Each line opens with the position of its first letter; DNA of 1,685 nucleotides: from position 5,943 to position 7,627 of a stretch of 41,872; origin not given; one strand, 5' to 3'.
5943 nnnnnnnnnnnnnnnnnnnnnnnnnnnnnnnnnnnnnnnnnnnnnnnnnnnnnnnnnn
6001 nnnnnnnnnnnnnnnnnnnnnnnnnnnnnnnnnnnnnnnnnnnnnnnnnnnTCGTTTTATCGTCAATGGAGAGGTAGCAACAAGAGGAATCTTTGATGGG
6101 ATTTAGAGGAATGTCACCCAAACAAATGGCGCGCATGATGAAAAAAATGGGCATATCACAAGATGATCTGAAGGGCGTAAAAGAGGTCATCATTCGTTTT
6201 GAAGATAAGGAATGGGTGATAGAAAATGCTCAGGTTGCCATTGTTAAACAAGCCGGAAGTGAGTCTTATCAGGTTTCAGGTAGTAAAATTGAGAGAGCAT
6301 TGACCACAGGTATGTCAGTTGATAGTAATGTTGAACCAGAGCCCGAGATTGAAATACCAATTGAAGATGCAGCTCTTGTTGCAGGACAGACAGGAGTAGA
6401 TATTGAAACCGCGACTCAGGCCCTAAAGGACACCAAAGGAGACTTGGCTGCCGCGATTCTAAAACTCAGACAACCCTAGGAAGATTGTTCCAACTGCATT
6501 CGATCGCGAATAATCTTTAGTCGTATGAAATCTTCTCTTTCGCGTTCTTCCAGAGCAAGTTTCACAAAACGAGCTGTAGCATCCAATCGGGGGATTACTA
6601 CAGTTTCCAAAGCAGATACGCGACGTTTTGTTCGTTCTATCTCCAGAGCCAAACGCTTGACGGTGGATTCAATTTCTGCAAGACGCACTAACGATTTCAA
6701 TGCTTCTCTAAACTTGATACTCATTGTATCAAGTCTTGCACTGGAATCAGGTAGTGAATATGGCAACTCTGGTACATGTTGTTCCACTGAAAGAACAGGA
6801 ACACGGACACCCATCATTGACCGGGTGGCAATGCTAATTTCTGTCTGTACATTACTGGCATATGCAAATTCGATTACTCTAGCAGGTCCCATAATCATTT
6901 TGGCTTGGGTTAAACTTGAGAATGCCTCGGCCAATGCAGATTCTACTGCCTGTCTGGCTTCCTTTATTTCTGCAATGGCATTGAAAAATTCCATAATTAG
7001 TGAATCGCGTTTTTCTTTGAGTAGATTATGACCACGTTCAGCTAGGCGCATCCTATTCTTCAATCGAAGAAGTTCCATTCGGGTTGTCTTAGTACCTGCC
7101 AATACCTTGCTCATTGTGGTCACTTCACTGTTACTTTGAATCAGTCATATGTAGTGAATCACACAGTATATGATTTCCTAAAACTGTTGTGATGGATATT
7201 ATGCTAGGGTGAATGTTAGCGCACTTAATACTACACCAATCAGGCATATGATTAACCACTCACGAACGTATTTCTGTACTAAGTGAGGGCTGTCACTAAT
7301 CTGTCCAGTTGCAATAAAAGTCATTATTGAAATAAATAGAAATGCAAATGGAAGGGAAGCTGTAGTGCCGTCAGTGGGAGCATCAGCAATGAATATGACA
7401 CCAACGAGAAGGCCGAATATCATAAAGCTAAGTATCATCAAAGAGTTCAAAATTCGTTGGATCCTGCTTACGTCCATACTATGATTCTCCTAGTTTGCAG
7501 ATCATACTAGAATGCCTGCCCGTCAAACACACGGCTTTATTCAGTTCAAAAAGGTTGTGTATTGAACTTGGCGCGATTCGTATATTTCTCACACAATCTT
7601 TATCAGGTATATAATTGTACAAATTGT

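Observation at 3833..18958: An 18-bp quasi-palindromic element (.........-AT-TAATACA) saturates a 15-kb domain and is nearly absent elsewhere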

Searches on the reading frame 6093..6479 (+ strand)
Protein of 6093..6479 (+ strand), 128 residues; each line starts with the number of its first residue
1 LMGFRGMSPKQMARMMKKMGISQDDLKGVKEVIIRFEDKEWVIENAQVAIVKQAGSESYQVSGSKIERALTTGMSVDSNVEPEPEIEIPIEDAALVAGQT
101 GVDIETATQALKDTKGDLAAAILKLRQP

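Call 8: search_protein_families(library=pfam, proteins=[window:6093-6479:+])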
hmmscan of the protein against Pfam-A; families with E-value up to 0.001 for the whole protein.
window:6093-6479:+ (128 aa): 2 families
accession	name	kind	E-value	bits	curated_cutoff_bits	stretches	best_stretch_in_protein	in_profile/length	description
PF01849.23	NAC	-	1.5e-14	54.1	21.3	1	9-64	1-53/57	NAC domain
PF19026.7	UBA_HYPK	-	1.4e-06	28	27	1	87-123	2-38/41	HYPK UBA domain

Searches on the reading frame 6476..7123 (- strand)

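Call 8: search_protein_families(library=pfam, proteins=[window:6476-7123:-])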
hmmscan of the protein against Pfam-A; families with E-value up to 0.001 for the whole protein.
window:6476-7123:- (215 aa): 1 family
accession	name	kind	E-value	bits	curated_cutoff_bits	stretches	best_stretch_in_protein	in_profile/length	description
PF01813.22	ATP-synt_D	-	2.9e-59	200.7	25.7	1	17-206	1-195/196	ATP synthase subunit D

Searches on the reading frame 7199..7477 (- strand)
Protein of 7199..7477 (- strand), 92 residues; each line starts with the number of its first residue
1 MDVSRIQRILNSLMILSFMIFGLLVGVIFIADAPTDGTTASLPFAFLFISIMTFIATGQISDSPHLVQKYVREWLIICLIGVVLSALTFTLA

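Call 8: search_protein_families(library=pfam, proteins=[window:7199-7477:-])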
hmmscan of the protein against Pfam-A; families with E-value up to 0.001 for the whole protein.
window:7199-7477:- (92 aa): 0 families

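Call 19: search_protein_families(library=ncbifam, max_evalue=0.01, proteins=[window:7199-7477:-])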
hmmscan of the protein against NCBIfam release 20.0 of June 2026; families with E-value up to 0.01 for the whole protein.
window:7199-7477:- (92 aa): 0 families

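Call 100: search_protein_families(library=pfam, max_evalue=1, proteins=[window:7199-7477:-])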
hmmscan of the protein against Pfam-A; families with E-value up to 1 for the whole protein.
window:7199-7477:- (92 aa): 3 families
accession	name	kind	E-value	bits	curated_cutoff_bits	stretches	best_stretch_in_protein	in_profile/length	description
PF21320.3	HTH_65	-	0.052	14.2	24.1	1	54-82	24-52/75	Rv2258c-like winged HTH domain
PF13567.11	DUF4131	-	0.13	12.4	31.6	1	14-85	7-75/165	Domain of unknown function (DUF4131)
PF19389.4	DUF5964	-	0.62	10.4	25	1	44-90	12-57/60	Family of unknown function (DUF5964)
